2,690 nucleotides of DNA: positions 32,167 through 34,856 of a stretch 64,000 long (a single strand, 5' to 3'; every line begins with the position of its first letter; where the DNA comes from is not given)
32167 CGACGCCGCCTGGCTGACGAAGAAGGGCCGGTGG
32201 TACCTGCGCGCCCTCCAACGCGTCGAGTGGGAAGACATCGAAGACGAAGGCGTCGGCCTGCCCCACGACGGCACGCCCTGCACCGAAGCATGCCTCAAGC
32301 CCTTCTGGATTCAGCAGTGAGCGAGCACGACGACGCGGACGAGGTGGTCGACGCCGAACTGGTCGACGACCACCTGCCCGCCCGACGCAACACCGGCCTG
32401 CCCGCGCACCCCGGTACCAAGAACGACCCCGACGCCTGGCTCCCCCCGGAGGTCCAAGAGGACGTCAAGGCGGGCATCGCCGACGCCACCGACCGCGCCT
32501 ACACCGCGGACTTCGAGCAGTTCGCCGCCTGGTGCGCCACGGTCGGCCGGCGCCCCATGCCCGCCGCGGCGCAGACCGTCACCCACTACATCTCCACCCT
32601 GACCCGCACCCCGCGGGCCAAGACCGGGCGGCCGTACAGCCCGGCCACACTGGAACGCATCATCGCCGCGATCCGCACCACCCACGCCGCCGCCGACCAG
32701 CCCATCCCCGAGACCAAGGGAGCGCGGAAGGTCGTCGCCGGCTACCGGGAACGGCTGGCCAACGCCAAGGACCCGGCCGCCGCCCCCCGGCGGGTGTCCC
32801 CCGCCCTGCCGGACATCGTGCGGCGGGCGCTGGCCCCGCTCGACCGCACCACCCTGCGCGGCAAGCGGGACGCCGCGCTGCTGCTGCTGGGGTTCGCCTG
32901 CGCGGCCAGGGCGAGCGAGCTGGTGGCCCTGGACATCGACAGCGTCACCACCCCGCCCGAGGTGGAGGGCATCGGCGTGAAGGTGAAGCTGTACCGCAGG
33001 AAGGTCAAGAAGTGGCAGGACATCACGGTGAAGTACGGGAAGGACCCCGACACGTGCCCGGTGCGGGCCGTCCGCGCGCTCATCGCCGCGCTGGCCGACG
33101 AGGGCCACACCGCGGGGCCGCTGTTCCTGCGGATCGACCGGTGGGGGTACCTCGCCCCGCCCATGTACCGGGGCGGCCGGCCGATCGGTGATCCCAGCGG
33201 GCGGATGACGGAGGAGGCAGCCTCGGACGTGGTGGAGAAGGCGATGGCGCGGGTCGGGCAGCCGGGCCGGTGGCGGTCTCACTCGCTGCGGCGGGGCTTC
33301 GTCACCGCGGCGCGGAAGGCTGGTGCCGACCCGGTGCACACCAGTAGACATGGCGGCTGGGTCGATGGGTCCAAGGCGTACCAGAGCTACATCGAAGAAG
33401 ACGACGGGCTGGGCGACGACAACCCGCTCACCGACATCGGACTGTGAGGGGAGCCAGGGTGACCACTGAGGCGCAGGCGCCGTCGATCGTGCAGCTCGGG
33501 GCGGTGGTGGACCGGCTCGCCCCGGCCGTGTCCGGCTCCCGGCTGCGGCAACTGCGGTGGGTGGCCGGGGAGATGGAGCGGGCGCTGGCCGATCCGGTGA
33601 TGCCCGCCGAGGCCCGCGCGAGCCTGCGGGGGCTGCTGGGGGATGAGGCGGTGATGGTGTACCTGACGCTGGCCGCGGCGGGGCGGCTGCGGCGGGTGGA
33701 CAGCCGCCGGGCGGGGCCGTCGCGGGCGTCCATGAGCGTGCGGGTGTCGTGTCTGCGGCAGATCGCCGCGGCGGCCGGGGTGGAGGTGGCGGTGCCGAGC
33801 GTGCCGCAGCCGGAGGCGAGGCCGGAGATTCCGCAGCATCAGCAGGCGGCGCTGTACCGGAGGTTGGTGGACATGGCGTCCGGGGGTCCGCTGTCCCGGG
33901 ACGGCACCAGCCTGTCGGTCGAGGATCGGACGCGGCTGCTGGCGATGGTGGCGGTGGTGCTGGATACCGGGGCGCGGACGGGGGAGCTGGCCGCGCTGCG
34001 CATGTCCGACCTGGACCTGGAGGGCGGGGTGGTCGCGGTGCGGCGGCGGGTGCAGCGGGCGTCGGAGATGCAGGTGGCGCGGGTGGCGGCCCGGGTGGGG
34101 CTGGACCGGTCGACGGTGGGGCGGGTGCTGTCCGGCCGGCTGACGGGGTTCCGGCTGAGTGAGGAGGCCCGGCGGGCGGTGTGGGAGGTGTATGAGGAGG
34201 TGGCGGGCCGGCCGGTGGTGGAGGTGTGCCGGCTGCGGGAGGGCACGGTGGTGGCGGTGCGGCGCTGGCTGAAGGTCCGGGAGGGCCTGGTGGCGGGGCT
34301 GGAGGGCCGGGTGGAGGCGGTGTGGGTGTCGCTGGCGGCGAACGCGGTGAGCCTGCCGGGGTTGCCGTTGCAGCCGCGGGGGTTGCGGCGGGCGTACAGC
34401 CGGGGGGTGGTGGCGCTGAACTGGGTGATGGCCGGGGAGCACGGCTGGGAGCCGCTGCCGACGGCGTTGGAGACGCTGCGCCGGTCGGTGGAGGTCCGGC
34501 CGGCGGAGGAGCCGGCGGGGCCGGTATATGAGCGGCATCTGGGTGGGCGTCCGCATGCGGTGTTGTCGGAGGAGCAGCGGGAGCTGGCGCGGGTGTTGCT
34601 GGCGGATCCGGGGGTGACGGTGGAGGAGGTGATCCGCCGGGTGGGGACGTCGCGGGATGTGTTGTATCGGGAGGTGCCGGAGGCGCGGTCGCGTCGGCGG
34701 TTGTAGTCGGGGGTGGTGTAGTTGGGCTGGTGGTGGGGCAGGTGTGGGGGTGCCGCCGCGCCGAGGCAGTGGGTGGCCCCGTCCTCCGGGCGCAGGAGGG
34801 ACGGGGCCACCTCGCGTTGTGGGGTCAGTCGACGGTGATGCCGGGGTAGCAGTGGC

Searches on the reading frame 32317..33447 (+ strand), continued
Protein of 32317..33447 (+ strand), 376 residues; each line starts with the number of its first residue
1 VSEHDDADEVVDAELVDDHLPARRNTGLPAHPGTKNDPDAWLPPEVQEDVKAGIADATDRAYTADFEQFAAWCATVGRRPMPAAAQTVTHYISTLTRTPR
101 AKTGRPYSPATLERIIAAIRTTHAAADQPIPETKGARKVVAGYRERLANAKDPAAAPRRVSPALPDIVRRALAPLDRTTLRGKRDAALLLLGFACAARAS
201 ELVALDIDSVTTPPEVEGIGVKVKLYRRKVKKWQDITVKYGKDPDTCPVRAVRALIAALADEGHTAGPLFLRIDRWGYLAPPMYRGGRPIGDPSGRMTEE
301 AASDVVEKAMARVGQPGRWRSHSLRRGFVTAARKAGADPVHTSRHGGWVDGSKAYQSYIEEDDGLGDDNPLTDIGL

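Call 35: get_annotated_region(hit=H24, flank=4000)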
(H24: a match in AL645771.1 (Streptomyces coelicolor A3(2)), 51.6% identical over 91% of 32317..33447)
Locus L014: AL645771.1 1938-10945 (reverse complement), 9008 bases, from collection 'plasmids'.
description: Streptomyces coelicolor A3(2) plasmid SCP2
organism: Streptomyces coelicolor A3(2) (NCBI taxid 100226)
taxonomy: Bacteria; Actinomycetota; Actinomycetes; Kitasatosporales; Streptomycetaceae; Streptomyces; Streptomyces coelicolor; Streptomyces coelicolor A3(2)
host: -; source: -; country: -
typing (MOB-suite, as given by PLSDB): non-mobilizable; replicon rep_cluster_1252
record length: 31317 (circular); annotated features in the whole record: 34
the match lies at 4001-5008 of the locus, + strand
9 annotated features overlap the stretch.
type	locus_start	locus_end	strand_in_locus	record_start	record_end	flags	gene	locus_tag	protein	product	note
CDS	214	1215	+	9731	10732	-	SCP2.12c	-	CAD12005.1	Tn5714 hypothetical protein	-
CDS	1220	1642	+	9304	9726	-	SCP2.11c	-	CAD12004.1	Tn5714 hypothetical protein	-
CDS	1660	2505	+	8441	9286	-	SCP2.10c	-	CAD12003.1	putative Tn5714 transposase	-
CDS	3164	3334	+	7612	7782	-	SCP2.09c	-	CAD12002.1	hypothetical protein (fragment)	-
CDS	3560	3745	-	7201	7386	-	SCP2.08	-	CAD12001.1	hypothetical protein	-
CDS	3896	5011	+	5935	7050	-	SCP2.07c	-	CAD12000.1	putative integrase/recombinase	-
CDS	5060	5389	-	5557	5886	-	SCP2.06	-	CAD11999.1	hypothetical protein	-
CDS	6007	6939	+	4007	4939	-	parA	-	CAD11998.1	putative partitioning protein ParA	-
CDS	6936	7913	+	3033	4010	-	SCP2.04c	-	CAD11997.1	hypothetical protein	-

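Call 59: search_solved_structures(query=window:32317-33447:+, max_evalue=0.01, show_alignments=2)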
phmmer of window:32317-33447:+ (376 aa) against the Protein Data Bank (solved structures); distinct sequences matched with E-value up to 0.01: 0.

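Call 63: find_related_loci(query=A2, collection=viral_contigs, flank=10000)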
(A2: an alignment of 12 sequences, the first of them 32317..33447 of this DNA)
Query A2 (376 aa) in viral_contigs; peptide patterns used: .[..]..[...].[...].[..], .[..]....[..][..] (x = any residue, [..] = any of these).
42 stretches matched a pattern; 28 encode a relative of the query (tblastn E <= 1e-3); 28 distinct loci.
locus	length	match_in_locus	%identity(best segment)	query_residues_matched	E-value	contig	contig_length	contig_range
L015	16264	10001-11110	66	8-376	4e-163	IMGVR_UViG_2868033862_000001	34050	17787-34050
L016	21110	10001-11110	66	8-376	4e-163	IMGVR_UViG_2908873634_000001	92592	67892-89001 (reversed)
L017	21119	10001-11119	65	5-376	6e-162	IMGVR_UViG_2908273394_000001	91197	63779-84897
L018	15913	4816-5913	64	8-375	3e-137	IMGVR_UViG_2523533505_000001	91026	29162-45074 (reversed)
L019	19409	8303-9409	62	1-375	9e-133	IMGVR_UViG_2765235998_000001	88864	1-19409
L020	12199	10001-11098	61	8-375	1e-130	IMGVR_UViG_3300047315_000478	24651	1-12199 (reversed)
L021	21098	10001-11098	61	8-375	2e-130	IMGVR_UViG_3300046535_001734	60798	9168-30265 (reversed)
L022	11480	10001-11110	58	1-374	5e-129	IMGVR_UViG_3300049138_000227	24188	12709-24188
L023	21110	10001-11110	57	1-374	4e-128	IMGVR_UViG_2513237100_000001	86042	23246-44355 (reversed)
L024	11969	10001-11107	59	3-375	4e-126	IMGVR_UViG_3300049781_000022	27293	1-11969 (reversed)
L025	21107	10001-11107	57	8-375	6e-124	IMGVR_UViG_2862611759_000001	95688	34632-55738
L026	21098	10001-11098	56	8-374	5e-124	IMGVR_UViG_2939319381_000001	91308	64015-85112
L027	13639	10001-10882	61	56-374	3e-121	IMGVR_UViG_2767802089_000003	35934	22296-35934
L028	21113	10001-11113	58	1-375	2e-121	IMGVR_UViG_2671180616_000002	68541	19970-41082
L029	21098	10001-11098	56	8-374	7e-119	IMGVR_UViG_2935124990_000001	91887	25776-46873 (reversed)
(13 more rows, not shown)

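Call 64: find_related_loci(query=A2, collection=metagenome_contigs, flank=10000)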
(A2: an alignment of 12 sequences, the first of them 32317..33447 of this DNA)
Query A2 (376 aa) in metagenome_contigs; peptide patterns used: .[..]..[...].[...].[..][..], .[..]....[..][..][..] (x = any residue, [..] = any of these).
104 stretches matched a pattern; 46 encode a relative of the query (tblastn E <= 1e-3); 46 distinct loci.
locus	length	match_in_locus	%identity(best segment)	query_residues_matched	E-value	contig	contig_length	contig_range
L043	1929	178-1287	67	8-376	0e+0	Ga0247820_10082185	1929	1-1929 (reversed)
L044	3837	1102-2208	58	5-375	2e-138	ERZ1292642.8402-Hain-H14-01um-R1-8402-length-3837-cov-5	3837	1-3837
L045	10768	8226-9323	56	8-374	1e-119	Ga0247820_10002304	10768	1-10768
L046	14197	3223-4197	58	47-376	4e-117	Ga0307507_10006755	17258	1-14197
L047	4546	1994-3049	56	42-376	6e-114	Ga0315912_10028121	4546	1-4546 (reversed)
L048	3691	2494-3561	55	20-376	5e-114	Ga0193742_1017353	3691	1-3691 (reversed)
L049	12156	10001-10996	53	53-376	2e-103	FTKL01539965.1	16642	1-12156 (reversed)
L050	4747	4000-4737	67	1-251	2e-100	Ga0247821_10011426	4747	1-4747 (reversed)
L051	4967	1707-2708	51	36-374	1e-96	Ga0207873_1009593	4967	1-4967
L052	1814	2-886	58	77-376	7e-102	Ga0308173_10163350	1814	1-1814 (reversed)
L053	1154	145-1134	52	42-376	4e-100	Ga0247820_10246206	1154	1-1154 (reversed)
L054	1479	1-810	61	104-375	3e-98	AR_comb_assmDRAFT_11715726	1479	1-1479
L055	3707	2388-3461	49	7-376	8e-90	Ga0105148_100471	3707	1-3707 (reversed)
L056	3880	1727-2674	47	53-376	3e-76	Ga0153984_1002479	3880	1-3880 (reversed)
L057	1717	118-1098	42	27-363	4e-76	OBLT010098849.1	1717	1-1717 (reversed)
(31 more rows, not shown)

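Call 104: search_protein_families(library=pfam, proteins=[L013:22991-23380:+, L011:18132-18551:+, L005:26669-27076:+, L006:23343-23771:+], max_evalue=5)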
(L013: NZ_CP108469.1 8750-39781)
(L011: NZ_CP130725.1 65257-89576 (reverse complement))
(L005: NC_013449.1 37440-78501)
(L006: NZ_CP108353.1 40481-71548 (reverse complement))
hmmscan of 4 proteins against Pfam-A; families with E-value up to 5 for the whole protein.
L013:22991-23380:+ (129 aa): 1 family
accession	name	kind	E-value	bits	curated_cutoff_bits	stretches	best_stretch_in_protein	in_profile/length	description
PF23499.1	YnfU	-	0.036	14.4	27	1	69-85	11-27/49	YnfU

L011:18132-18551:+ (139 aa): 1 family
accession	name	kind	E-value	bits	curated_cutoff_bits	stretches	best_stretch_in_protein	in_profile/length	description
PF05368.20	NmrA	-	0.068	13.2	27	1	22-46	82-106/298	NmrA-like family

L005:26669-27076:+ (135 aa): 0 families

L006:23343-23771:+ (142 aa): 2 families
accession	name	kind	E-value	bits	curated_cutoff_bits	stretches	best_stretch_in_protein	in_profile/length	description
PF01527.26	HTH_Tnp_1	-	0.038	14.6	24.1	1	8-44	2-39/75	Transposase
PF13565.12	HTH_32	-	2.2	9.3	33.7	0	4-24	20-40/73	Homeodomain-like domain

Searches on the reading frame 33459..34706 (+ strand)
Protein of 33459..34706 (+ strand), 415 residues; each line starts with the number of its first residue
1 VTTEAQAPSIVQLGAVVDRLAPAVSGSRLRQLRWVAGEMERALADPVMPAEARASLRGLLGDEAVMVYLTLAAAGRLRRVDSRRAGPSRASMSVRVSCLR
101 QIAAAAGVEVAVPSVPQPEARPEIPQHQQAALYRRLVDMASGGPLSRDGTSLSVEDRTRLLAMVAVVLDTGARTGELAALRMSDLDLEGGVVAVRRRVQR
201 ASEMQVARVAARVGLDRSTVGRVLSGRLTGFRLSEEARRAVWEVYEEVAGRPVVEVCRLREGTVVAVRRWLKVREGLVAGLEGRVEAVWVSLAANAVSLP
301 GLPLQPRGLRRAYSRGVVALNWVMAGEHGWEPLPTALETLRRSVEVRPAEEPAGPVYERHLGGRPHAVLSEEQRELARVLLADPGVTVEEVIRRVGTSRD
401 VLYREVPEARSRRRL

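Call 11: search_protein_families(library=pfam, proteins=[window:33459-34706:+], max_evalue=0.01)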
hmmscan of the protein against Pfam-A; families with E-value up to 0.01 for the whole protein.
window:33459-34706:+ (415 aa): 4 families
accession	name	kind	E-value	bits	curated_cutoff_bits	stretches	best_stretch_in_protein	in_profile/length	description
PF00589.27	Phage_integrase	-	1.2e-05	25.5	27.1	1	156-199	20-62/172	Phage integrase family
PF02796.21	HTH_7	-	0.00057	20.4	23.8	0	363-404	1-40/45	Helix-turn-helix domain of resolvase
PF13443.12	HTH_26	-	0.00084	20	22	0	201-234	8-41/63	Cro/C1-type HTH DNA-binding domain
PF09339.16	HTH_IclR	-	0.0051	17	22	0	201-225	16-40/52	IclR helix-turn-helix domain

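Call 12: search_protein_families(library=phrogs, proteins=[window:33459-34706:+], max_evalue=0.001)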
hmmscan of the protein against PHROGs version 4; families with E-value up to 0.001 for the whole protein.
window:33459-34706:+ (415 aa): 2 families
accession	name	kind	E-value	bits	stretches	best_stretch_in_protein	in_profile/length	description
phrog_6657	-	unknown function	5.1e-34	119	2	23-214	38-222/463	-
phrog_1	-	integration and excision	7.1e-06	26.6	1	133-197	280-326/611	integrase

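Call 60: search_solved_structures(query=A1, max_evalue=1, show_alignments=1)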
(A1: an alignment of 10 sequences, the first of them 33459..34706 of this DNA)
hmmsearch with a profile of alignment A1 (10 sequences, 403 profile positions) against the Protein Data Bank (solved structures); distinct sequences matched with E-value up to 1: 24.
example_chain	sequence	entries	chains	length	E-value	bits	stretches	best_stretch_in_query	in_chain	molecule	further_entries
7doa_A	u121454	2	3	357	0.00021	23.6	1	203-265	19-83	Catabolite repressor/activator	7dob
1uxc_A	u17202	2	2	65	0.0008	21.7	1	209-262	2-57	FRUCTOSE REPRESSOR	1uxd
7x7h_A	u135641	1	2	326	0.001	21.3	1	210-265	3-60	Catabolite repressor/activator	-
8jff_A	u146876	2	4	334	0.0022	20.3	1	209-265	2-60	Catabolite repressor/activator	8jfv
5hxy_A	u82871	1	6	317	0.0024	20.1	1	159-201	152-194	Tyrosine recombinase XerA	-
1pru_A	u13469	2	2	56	0.0057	18.9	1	210-259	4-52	PURINE REPRESSOR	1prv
2o20_A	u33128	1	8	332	0.01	18.1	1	208-261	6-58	Catabolite control protein A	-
3dbi_A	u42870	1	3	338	0.02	17.1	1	210-266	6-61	SUGAR-BINDING TRANSCRIPTIONAL REGULATOR, LACI FAMILY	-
5dcf_A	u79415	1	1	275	0.12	14.5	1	162-204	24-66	Tyrosine recombinase XerD,DNA translocase FtsK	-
1a0p_A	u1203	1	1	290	0.14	14.3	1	162-204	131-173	SITE-SPECIFIC RECOMBINASE XERD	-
1jft_A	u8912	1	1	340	0.19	13.9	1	210-261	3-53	PURINE NUCLEOTIDE SYNTHESIS REPRESSOR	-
1jh9_A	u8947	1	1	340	0.19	13.9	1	210-261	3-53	PURINE NUCLEOTIDE SYNTHESIS REPRESSOR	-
1jfs_A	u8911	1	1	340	0.19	13.9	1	210-261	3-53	PURINE NUCLEOTIDE SYNTHESIS REPRESSOR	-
2pue_A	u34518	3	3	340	0.19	13.9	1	210-261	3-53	PROTEIN (PURINE REPRESSOR ) | PROTEIN (PURINE REPRESSOR)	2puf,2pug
1bdi_A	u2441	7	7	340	0.19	13.9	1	210-261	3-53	PROTEIN (PURINE REPRESSOR) | PROTEIN (PURINE NUCLEOTIDE SYNTHESIS REPRESSOR)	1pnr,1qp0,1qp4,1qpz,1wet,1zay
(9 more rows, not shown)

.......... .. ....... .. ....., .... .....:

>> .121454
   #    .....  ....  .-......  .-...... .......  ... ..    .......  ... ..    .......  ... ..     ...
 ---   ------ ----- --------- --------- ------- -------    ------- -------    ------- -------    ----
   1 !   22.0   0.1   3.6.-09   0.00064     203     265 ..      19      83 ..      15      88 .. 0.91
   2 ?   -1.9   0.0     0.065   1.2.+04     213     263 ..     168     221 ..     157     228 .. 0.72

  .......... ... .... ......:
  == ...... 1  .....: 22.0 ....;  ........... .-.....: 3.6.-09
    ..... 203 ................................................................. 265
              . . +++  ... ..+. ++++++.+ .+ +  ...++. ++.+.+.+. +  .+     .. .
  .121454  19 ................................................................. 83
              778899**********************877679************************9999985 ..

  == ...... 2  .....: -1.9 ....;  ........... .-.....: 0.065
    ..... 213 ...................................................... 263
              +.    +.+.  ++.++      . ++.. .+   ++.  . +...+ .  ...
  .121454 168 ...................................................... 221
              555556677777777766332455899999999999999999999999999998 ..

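Call 86: find_homologous_proteins(query=window:33459-34706:+, max_evalue=0.00001)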
Query window:33459-34706:+ (415 aa): 109 proteins with E <= 0.00001 among 8000 candidates.
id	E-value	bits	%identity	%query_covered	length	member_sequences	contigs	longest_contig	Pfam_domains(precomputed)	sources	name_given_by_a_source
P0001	1.2e-251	852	100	100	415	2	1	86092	PF00589.28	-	-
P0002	1.1e-166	573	70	99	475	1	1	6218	PF12728.14,PF08279.19,PF00356.28,PF13384.13,PF13551.13,PF01527.27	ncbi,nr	ncbi:MAG TPA: helix-turn-helix domain-containing protein [Streptomyces sp.]|nr:helix-turn-helix doma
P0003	6.3e-146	504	76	83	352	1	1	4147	PF00589.28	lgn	-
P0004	9.6e-82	293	51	84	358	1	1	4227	PF00356.28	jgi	jgi:integrase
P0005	6.1e-76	274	47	85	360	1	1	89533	PF00356.28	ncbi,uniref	ncbi:LacI family DNA-binding transcriptional regulator [Streptomyces sp. NPDC058092]|uniref:LacI fam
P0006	1.6e-75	273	49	83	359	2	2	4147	-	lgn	-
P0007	7.1e-74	267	49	84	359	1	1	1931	PF00356.28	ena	-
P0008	1.4e-73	266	47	84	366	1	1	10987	-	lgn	-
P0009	2.8e-73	265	47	85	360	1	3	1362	PF00356.28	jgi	jgi:hypothetical protein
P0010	3.8e-73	265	48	84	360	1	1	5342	PF00356.28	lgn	-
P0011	4.2e-73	265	50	84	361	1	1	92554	PF00356.28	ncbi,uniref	ncbi:helix-turn-helix domain-containing protein [Streptomyces sp. NPDC059679]|uniref:helix-turn-heli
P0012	6.8e-73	264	51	82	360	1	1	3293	PF00356.28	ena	-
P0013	7.8e-73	264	47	84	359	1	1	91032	-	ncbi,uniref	ncbi:hypothetical protein [Streptomyces sp. NPDC059802]|uniref:hypothetical protein n=1 Tax=Streptom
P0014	8.0e-73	264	49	83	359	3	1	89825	-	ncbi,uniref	ncbi:hypothetical protein [Streptomyces halstedii]|uniref:hypothetical protein n=1 Tax=Streptomyces 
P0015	1.5e-72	263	47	85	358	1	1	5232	-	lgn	-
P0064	7.1e-60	221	47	78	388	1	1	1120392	-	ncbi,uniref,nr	ncbi:site-specific integrase [Streptomyces sp. t39]|uniref:site-specific integrase n=1 Tax=Streptomy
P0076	1.3e-57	214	44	77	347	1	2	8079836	-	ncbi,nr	ncbi:hypothetical protein R1T08_03190 [Streptomyces sp. SBC-4]|nr:hypothetical protein [Streptomyces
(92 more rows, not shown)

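Call 93: predict_structure(alignment_id=A4)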
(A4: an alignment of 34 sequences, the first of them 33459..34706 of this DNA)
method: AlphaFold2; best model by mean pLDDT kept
length: 415 residues; sequences in the alignment: 34
mean_pLDDT: 85.9   pTM: 0.62
mean pLDDT of the five models: 85.9, 84.7, 83.7, 82.4, 81.3
residues with pLDDT >= 90: 239; 70-90: 132; 50-70: 26; < 50: 18
segments of 3 or more residues with pLDDT < 50: 352-365
pLDDT, mean of each block of 10 residues (from residue 1): 78 98 93 97 97 98 96 88 72 94 96 72 70 73 76 90 93 94 96 84 83 94 81 89 88 86 93 93 88 86 93 91 83 88 75 37 58 96 92 93 91 61
secondary structure, 60 per line:
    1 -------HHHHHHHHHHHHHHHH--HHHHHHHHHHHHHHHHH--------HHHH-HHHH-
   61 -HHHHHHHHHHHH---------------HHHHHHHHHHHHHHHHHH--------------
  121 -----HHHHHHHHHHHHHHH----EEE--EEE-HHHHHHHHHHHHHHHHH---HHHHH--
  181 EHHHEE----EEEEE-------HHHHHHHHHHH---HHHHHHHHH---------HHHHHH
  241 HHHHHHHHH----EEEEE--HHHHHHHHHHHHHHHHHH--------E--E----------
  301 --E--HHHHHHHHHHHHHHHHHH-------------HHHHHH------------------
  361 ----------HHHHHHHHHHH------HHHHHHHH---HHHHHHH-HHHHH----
elements in order: H8-23 H26-42 H51-54 H56-59 H62-73 H89-106 H126-140 E145-147 E150-152 H154-170 H174-178 E191-195 H203-213 H217-225 H235-249 E254-258 H261-278 H306-323 H337-342 H371-381 H388-395 H399-405 H407-411

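Call 95: fold_search(model_id=the predicted structure, library=pdb)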
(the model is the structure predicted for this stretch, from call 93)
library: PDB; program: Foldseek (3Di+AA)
matches with E <= 10: 500; with E <= 0.001: 27
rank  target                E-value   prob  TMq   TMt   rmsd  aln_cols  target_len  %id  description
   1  5hxy_D                5.0e-07  1.00  0.28  0.40  21.5       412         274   13  Crystal structure of XerA recombinase (released 2017-02-01)
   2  5hxy_B                2.1e-06  1.00  0.26  0.37  14.6       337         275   13  Crystal structure of XerA recombinase (released 2017-02-01)
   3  5hxy_A                2.5e-06  1.00  0.26  0.38  14.3       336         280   14  Crystal structure of XerA recombinase (released 2017-02-01)
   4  5hxy_C                3.5e-06  1.00  0.26  0.38  14.3       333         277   14  Crystal structure of XerA recombinase (released 2017-02-01)
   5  5hxy_F                7.1e-06  1.00  0.26  0.38  21.3       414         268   13  Crystal structure of XerA recombinase (released 2017-02-01)
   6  4crx_A                2.5e-05  1.00  0.39  0.48  19.7       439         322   11  ASYMMETRIC DNA-BENDING IN THE CRE-LOXP SITE-SPECIFIC RECOMBINATION SYNAPSE (released 1999-06-14)
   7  1drg_A                1.2e-04  1.00  0.39  0.49  17.7       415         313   13  CRYSTAL STRUCTURE OF TRIMERIC CRE RECOMBINASE-LOX COMPLEX (released 2001-10-19)
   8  1crx_A                1.5e-04  1.00  0.32  0.40  19.5       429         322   14  CRE RECOMBINASE/DNA COMPLEX REACTION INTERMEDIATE I (released 1998-10-14)
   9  5u91_F                1.8e-04  1.00  0.38  0.47  17.2       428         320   14  Crystal structure of Tre/loxLTR complex (released 2017-07-26)
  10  1pvp_A                1.9e-04  1.00  0.33  0.40  20.3       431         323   13  BASIS FOR A SWITCH IN SUBSTRATE SPECIFICITY: CRYSTAL STRUCTURE OF SELECTED VARIANT OF CRE SITE-SPECIFIC RECOMBINASE, A (released 2004-02-17)
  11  5u91_B                1.9e-04  1.00  0.39  0.47  17.3       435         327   14  Crystal structure of Tre/loxLTR complex (released 2017-07-26)
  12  1ma7_A                2.3e-04  1.00  0.40  0.49  19.3       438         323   13  Crystal structure of Cre site-specific recombinase complexed with a mutant DNA substrate, LoxP-A8/T27 (released 2003-07-08)
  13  1pvq_A                2.6e-04  1.00  0.38  0.47  19.2       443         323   12  BASIS FOR A SWITCH IN SUBSTRATE SPECIFICITY: CRYSTAL STRUCTURE OF SELECTED VARIANT OF CRE SITE-SPECIFIC RECOMBINASE, L (released 2004-02-17)
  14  3crx_A                3.2e-04  1.00  0.40  0.49  19.6       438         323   12  CRE RECOMBINASE/DNA COMPLEX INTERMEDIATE I (released 1999-12-14)
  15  3nkh_A                3.5e-04  1.00  0.27  0.46  20.1       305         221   12  Crystal Structure of Integrase from MRSA strain Staphylococcus aureus (released 2010-08-18)
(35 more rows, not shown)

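Call 98: find_encoding_contigs(protein=P0076, flank=10000, max_places=2)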
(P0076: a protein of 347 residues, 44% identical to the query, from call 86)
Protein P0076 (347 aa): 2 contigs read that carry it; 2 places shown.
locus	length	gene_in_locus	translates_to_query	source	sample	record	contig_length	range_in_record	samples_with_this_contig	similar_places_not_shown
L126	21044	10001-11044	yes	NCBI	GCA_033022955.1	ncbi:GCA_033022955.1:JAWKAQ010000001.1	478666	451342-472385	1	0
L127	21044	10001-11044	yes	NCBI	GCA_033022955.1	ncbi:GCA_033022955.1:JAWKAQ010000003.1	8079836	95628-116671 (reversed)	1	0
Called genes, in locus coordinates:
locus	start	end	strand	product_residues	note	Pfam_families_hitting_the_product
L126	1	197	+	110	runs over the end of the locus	PF14087:DUF4267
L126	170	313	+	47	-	PF14087:DUF4267 (weak)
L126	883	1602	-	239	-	PF19086:Terpene_syn_C_2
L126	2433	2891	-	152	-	PF00583:Acetyltransf_1, PF13508:Acetyltransf_7, PF13673:Acetyltransf_10 (faint)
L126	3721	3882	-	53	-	PF00036:EF-hand_1 (weak), PF13405:EF-hand_6 (weak)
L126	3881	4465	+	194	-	PF00929:RNase_T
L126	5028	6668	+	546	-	-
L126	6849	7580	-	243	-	-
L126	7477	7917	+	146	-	-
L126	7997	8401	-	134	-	PF01609:DDE_Tnp_1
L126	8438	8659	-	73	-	PF13340:DUF4096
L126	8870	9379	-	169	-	-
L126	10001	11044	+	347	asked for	-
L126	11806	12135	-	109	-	-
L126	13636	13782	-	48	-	-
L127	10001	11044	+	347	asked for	-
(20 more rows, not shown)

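Call 99: find_encoding_contigs(protein=P0064, flank=10000, max_places=2)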
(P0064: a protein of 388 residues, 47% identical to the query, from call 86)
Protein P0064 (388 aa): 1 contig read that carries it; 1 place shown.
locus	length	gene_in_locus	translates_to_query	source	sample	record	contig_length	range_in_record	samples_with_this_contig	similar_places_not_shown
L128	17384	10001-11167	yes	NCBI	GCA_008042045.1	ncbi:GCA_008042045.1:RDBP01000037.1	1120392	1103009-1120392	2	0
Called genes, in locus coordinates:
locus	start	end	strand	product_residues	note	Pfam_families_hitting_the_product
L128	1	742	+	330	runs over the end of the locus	-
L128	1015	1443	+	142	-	PF00720:SSI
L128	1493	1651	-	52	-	-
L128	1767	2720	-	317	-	PF09678:Caa3_CtaG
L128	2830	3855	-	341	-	PF00365:PFK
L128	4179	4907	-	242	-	PF07685:GATase_3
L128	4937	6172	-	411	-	PF08245:Mur_ligase_M, PF08353:MurT_C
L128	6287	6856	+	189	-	PF01327:Pep_deformylase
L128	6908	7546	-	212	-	PF00440:TetR_N, PF19344:TetR_C_32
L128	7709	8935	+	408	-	PF02771:Acyl-CoA_dh_N, PF02770:Acyl-CoA_dh_M, PF00441:Acyl-CoA_dh_1, PF08028:Acyl-CoA_dh_2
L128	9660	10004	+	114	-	-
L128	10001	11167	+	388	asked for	-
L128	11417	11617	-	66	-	PF19474:DUF6011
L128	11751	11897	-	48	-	-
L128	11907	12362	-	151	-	PF13280:WYL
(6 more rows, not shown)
